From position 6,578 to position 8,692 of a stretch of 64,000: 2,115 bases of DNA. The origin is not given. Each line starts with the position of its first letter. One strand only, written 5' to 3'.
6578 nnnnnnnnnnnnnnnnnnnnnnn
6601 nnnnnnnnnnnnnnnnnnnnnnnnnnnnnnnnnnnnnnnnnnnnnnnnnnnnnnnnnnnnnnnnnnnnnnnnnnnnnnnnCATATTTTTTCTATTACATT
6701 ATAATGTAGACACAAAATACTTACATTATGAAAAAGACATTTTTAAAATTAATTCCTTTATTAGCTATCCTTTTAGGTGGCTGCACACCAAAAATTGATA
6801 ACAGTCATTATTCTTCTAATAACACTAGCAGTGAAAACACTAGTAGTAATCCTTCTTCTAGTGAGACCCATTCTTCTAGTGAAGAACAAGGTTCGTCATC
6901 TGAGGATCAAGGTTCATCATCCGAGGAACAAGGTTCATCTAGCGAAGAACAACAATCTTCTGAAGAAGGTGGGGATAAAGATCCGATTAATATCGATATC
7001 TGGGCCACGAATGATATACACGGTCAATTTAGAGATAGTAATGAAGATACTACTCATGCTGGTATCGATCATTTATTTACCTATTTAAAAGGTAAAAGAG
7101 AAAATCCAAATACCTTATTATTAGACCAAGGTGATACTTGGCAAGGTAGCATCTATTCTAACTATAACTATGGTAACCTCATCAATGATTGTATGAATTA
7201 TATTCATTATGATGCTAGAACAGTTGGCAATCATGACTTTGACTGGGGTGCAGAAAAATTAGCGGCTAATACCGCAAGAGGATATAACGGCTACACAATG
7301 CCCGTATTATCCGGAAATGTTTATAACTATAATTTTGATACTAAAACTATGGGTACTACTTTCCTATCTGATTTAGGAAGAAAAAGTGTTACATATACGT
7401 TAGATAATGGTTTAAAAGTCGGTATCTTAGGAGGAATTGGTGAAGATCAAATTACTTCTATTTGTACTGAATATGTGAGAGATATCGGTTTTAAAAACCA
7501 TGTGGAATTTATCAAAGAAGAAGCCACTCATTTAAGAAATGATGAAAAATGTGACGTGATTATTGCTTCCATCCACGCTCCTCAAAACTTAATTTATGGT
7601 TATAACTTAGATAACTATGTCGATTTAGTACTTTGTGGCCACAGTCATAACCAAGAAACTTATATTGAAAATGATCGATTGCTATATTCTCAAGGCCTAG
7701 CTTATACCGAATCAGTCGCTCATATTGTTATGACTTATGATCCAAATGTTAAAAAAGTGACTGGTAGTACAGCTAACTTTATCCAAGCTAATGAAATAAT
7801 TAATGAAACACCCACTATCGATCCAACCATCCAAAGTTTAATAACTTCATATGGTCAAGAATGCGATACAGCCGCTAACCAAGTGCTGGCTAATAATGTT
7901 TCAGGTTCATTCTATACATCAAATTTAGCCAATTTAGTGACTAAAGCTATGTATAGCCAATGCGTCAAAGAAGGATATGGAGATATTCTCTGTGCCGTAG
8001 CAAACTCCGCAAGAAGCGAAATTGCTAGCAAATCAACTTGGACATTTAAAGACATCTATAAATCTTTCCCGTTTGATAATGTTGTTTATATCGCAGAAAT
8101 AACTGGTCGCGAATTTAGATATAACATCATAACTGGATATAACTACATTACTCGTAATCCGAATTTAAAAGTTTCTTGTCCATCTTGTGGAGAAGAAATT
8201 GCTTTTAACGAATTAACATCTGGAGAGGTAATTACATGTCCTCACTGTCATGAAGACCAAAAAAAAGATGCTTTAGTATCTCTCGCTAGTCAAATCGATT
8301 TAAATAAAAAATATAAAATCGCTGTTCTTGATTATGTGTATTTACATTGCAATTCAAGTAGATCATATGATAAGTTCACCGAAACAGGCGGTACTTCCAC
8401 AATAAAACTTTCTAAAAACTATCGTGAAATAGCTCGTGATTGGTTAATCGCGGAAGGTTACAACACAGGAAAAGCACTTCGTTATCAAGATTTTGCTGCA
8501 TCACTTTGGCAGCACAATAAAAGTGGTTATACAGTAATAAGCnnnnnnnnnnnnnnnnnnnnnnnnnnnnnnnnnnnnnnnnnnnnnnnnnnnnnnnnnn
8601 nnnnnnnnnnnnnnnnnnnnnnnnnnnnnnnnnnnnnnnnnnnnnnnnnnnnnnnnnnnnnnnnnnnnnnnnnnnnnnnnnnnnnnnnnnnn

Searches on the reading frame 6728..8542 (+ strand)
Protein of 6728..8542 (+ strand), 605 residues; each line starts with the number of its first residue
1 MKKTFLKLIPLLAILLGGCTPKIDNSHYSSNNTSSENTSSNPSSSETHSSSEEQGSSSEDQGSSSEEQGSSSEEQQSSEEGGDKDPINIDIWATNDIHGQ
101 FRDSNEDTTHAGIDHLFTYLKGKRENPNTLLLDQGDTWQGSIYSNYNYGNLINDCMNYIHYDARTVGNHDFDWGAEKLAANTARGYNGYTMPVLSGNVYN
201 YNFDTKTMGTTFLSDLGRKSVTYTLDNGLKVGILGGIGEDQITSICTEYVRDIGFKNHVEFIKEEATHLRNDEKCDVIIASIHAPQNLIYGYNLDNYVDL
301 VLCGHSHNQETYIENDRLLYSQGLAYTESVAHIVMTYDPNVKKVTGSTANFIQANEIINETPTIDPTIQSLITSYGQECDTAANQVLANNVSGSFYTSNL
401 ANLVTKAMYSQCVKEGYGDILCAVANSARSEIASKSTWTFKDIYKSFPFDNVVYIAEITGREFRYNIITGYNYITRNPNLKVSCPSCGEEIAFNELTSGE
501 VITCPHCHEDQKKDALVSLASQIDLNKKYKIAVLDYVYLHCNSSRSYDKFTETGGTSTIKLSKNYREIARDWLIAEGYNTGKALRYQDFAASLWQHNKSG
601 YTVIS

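Call 21: search_protein_families(library=pfam, max_evalue=0.00001, proteins=[window:6728-8542:+])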
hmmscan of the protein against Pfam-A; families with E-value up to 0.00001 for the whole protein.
window:6728-8542:+ (605 aa): 2 families
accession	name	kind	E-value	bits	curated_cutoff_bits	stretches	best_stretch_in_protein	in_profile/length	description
PF00149.33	Metallophos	-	3.4e-09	37.8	21.5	1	91-308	3-190/191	Calcineurin-like phosphoesterase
PF02872.23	5_nucleotid_C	-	2.1e-07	31.6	23.6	1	395-538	19-147/158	5'-nucleotidase, C-terminal domain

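Call 92: search_protein_families(library=ncbifam, max_evalue=1e-10, proteins=[window:6728-8542:+])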
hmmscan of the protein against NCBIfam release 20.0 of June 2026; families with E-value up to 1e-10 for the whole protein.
window:6728-8542:+ (605 aa): 8 families
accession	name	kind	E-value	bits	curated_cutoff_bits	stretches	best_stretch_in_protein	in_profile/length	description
NF040549.1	Nt5e_LPXTG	exception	8.9e-30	103.6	1050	1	30-199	41-202/731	cell surface ecto-5'-nucleotidase Nt5e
NF006934.0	PRK09419.1-1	subfamily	2.4e-27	95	1646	1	78-392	42-351/1174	multifunctional 2',3'-cyclic-nucleotide 2'-phosphodiesterase/3'-nucleotidase/5'-nucleotidase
NF007109.1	PRK09558.1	equivalog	2.7e-22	79.2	600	1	74-283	24-219/550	bifunctional UDP-sugar hydrolase/5'-nucleotidase UshA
NF006937.0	PRK09419.1-4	equivalog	7.5e-20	70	2554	0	84-202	19-150/1411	multifunctional 2',3'-cyclic-nucleotide 2'-phosphodiesterase/3'-nucleotidase/5'-nucleotidase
NF006935.0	PRK09419.1-2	equivalog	6.2e-16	57.2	2801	0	227-472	818-1070/1445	multifunctional 2',3'-cyclic-nucleotide 2'-phosphodiesterase/3'-nucleotidase/5'-nucleotidase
NF008871.0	PRK11907.1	equivalog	6e-14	51.1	1266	1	25-284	55-319/814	bifunctional 2',3'-cyclic-nucleotide 2'-phosphodiesterase/3'-nucleotidase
TIGR01530.1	nadN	equivalog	3e-13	49.2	436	0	123-308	45-217/550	NAD nucleotidase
TIGR04486.1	thiosulf_SoxB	equivalog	1e-12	47.1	550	1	113-389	120-377/556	thiosulfohydrolase SoxB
